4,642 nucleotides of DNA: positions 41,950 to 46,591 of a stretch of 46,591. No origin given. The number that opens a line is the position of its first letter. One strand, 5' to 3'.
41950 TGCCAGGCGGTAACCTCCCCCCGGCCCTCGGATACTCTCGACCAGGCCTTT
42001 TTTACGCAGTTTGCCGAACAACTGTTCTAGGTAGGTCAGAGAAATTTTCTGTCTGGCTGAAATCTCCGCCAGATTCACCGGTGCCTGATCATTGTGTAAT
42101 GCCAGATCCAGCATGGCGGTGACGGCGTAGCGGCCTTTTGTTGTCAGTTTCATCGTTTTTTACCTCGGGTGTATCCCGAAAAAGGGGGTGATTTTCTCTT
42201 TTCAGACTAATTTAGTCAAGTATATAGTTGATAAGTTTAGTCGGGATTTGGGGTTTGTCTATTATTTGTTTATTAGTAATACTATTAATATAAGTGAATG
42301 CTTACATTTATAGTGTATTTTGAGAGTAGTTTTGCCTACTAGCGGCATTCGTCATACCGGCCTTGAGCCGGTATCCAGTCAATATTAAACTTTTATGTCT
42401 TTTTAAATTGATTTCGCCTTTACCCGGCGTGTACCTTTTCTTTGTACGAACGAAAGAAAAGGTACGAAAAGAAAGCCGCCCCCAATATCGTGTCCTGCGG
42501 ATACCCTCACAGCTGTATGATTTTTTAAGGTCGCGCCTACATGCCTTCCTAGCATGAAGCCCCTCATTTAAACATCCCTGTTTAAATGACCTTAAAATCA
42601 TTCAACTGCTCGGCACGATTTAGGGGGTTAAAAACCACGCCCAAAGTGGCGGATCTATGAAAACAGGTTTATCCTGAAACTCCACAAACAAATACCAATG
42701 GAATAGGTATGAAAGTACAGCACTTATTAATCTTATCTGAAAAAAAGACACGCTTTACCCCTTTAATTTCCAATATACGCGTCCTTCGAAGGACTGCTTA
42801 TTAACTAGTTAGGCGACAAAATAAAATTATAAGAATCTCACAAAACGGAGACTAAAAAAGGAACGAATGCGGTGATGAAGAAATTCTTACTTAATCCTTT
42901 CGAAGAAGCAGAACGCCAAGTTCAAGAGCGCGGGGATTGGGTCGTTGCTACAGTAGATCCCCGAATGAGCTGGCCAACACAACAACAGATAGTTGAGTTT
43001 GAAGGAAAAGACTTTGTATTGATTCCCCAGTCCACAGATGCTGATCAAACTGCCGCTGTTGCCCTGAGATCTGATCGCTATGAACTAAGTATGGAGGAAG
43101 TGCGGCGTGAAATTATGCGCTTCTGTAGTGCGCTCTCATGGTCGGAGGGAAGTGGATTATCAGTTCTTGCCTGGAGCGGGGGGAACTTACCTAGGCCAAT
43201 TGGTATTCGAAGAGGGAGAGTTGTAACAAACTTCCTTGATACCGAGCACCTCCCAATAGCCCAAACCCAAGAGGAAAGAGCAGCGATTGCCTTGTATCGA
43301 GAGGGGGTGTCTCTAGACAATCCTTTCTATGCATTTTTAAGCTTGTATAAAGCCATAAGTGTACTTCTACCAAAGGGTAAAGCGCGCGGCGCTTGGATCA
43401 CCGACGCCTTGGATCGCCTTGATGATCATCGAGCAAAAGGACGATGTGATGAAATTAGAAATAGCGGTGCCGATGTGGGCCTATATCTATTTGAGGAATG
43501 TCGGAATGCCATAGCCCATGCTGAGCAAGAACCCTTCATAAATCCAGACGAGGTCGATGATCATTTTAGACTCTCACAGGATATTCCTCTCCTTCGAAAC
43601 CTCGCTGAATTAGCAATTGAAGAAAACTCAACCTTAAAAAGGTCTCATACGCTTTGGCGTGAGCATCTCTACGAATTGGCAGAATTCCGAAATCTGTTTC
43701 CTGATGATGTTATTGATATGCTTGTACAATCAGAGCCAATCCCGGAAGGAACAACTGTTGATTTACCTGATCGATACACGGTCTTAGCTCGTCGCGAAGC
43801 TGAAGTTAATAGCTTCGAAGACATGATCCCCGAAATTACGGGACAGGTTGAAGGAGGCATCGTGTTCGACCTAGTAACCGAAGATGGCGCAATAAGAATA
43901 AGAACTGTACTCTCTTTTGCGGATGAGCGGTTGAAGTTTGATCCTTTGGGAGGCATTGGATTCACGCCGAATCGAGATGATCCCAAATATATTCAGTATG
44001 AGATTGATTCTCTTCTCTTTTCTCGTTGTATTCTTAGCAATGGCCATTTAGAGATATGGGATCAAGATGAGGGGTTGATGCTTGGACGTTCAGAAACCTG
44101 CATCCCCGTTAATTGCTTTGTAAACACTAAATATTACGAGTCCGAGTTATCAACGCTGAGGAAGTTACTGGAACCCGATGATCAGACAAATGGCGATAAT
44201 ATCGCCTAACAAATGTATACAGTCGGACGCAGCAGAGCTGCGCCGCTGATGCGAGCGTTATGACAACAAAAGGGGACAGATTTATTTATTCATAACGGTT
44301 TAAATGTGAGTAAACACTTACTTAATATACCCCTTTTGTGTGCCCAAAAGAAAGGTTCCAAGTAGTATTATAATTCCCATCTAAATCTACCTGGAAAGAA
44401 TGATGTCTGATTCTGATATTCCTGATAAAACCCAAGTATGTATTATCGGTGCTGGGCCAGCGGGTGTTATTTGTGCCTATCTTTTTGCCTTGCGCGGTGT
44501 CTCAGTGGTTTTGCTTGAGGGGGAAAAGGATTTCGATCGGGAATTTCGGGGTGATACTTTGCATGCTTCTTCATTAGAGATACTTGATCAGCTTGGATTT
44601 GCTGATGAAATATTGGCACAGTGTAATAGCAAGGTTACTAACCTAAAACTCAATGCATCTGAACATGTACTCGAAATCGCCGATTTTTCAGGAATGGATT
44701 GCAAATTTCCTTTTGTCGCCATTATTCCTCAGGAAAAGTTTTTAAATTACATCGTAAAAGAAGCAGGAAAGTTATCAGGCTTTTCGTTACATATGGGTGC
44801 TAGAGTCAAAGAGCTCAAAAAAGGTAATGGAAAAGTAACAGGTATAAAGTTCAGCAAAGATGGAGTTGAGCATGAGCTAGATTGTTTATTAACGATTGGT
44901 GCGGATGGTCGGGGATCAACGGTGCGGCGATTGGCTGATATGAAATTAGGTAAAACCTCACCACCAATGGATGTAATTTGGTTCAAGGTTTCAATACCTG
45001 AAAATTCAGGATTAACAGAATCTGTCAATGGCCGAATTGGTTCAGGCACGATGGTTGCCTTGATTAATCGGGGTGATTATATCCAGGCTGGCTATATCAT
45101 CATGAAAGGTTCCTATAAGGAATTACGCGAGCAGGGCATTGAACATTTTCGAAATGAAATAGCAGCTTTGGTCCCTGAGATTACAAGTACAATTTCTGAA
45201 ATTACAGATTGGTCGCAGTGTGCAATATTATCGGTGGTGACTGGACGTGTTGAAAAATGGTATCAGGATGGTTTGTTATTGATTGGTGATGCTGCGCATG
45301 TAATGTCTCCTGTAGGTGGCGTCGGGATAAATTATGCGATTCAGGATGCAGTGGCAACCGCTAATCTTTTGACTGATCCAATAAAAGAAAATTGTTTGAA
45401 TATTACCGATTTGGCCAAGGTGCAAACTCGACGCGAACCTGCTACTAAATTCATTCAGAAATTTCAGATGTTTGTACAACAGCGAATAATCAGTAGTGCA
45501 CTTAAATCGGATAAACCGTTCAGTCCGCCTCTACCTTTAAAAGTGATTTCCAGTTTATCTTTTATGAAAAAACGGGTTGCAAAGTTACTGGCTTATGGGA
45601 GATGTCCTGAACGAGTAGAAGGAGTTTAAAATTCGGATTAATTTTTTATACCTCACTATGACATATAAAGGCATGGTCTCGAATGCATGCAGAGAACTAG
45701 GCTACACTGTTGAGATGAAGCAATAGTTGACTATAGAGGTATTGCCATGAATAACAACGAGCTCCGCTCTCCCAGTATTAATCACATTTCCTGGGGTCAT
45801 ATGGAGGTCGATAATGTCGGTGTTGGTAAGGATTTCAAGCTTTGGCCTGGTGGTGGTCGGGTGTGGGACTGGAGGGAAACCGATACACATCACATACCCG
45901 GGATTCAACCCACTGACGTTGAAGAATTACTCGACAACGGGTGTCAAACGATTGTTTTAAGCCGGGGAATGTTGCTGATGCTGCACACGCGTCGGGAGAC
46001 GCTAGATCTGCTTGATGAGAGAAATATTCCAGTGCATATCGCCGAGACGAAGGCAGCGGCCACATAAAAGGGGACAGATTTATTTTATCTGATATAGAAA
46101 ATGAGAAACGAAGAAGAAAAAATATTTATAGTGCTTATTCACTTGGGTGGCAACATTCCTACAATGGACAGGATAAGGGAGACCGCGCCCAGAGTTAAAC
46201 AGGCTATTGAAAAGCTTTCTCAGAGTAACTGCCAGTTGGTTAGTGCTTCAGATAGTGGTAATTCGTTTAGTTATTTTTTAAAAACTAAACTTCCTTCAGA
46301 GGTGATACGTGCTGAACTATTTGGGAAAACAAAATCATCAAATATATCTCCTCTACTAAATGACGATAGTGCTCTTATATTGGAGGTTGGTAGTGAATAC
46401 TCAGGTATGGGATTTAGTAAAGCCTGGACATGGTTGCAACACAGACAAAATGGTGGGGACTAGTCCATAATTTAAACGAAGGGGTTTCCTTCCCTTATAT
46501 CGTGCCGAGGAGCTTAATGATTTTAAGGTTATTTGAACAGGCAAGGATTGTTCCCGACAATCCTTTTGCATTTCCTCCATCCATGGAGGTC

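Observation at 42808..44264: Textbook attC-like fold and complementary cassette ends: a lone integron-type gene cassette with no integrase in view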

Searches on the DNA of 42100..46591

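Call 28: search_rna_families(source=window, start=42100, end=46591, threshold=evalue, max_evalue=5)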
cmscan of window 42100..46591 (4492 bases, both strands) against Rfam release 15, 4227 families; matches with E-value up to 5: 3.
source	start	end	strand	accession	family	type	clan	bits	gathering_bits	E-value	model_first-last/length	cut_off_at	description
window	42471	42634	-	RF01731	TwoAYGGAY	Cis-reg;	CL00106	47.3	43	1e-05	1-168/168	no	TwoAYGGAY RNA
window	46253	46357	+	RF03430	MIR5294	Gene; miRNA;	-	18.6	115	2.3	1-111/111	no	MIR5294 microRNA precursor family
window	42783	42905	-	RF00067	SNORD15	Gene; snRNA; snoRNA; CD-box;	CL00045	17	75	1.7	1-146/146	no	Small nucleolar RNA SNORD15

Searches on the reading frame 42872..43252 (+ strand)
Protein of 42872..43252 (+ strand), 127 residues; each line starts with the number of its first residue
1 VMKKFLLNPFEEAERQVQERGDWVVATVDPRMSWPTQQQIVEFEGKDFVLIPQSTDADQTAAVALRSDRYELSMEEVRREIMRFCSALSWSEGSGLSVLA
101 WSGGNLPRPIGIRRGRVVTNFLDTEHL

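Call 80: search_protein_families(library=pfam, proteins=[window:42872-43252:+], max_evalue=10)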
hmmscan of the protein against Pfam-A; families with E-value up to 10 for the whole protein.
window:42872-43252:+ (127 aa): 0 families
